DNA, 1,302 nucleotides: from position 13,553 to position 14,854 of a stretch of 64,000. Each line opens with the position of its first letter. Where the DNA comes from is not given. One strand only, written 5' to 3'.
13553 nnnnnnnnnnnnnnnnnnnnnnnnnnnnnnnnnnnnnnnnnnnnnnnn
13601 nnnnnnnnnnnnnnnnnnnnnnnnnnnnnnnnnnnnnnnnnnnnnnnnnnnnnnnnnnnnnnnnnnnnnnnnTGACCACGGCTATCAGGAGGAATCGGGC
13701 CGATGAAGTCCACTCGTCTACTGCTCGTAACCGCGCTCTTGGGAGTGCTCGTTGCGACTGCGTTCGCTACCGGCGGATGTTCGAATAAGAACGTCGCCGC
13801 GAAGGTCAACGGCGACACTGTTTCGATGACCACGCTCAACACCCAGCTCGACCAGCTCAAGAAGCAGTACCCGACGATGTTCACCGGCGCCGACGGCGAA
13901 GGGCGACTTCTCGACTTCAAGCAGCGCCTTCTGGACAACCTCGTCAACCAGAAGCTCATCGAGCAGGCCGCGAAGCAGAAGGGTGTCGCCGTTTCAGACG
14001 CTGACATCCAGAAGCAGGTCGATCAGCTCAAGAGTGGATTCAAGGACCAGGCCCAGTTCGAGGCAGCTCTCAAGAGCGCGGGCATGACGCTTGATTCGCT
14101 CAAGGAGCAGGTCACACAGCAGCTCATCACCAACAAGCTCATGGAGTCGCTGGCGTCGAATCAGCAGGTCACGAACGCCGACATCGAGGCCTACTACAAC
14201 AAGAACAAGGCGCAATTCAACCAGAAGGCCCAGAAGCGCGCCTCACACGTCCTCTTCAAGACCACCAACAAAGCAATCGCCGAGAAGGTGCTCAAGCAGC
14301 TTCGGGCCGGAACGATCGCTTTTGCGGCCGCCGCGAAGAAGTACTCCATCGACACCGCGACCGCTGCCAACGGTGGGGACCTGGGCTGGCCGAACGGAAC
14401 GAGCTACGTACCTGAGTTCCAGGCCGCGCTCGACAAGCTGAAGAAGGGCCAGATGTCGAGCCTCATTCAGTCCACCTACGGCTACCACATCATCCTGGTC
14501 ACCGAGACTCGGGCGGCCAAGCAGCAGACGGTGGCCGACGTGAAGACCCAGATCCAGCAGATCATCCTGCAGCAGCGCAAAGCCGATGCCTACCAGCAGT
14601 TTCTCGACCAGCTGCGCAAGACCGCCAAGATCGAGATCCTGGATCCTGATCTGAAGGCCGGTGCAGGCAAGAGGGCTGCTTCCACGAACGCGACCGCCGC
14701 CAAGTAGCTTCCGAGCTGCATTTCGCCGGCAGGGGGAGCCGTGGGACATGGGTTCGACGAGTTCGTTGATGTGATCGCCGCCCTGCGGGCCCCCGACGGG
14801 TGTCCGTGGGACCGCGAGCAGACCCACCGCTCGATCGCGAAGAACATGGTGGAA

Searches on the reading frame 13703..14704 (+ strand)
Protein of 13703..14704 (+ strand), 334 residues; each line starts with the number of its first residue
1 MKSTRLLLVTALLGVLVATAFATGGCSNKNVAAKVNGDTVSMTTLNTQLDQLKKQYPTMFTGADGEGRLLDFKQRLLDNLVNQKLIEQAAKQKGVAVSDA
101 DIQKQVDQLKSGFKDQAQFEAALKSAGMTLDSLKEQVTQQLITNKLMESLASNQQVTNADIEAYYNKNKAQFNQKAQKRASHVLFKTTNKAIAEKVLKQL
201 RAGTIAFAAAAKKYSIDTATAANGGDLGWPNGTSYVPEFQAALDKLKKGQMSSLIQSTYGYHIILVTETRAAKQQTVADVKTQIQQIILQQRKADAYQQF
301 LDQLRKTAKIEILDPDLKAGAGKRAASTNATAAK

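Call 34: search_protein_families(library=ncbifam, proteins=[window:13703-14704:+], max_evalue=0.01)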
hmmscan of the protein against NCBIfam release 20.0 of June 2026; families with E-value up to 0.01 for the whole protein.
window:13703-14704:+ (334 aa): 14 families
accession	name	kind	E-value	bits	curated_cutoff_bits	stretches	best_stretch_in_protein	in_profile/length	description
NF000809.0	PRK00059.1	equivalog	6e-59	200.1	303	1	1-316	1-334/336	peptidylprolyl isomerase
NF008054.0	PRK10788.1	equivalog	6.8e-38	130.8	493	2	151-305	244-394/626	peptidylprolyl isomerase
NF008038.0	PRK10770.1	equivalog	1.9e-29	102.7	394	2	179-315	293-428/431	peptidylprolyl isomerase SurA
NF002827.0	PRK03002.1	equivalog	1.3e-27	96.6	343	1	1-319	1-275/285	peptidylprolyl isomerase PrsA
NF002846.0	PRK03095.1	equivalog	4.3e-27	95.3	361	1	77-319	53-272/287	peptidylprolyl isomerase PrsA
TIGR02933.1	nifM_nitrog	equivalog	1.7e-26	93.6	168.2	1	74-304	25-255/256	nitrogen fixation protein NifM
NF002824.0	PRK02998.1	subfamily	8.7e-25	87.6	360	1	73-319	46-275/283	peptidylprolyl isomerase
NF003356.0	PRK04405.1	subfamily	1.7e-24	86.4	339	1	82-318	59-285/299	peptidylprolyl isomerase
TIGR04142.1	PCisTranLspir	hypoth_equivalog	1e-09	37.8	250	1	68-315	39-298/316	putative peptidyl-prolyl cis-trans isomerase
NF051879.1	TDE1658_narrow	equivalog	6.6e-09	35.2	340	1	28-111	23-101/342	MOSP complex formation periplasmic protein, TDE1658 family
TIGR02925.1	cis_trans_EpsD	equivalog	1.2e-07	31.6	108.9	1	6-96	3-85/232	EpsD family peptidyl-prolyl cis-trans isomerase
TIGR04500.1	PpiC_rel_mature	subfamily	6.9e-06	25.5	180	1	74-311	114-336/340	TIGR04500 family putative peptide maturation system protein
NF011969.0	PRK15441.1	equivalog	1.7e-05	25.1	127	1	180-266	7-89/93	peptidylprolyl isomerase PpiC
NF002972.0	PRK03657.1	equivalog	0.0012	18.6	201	1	128-235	15-132/175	2-oxo-tetronate isomerase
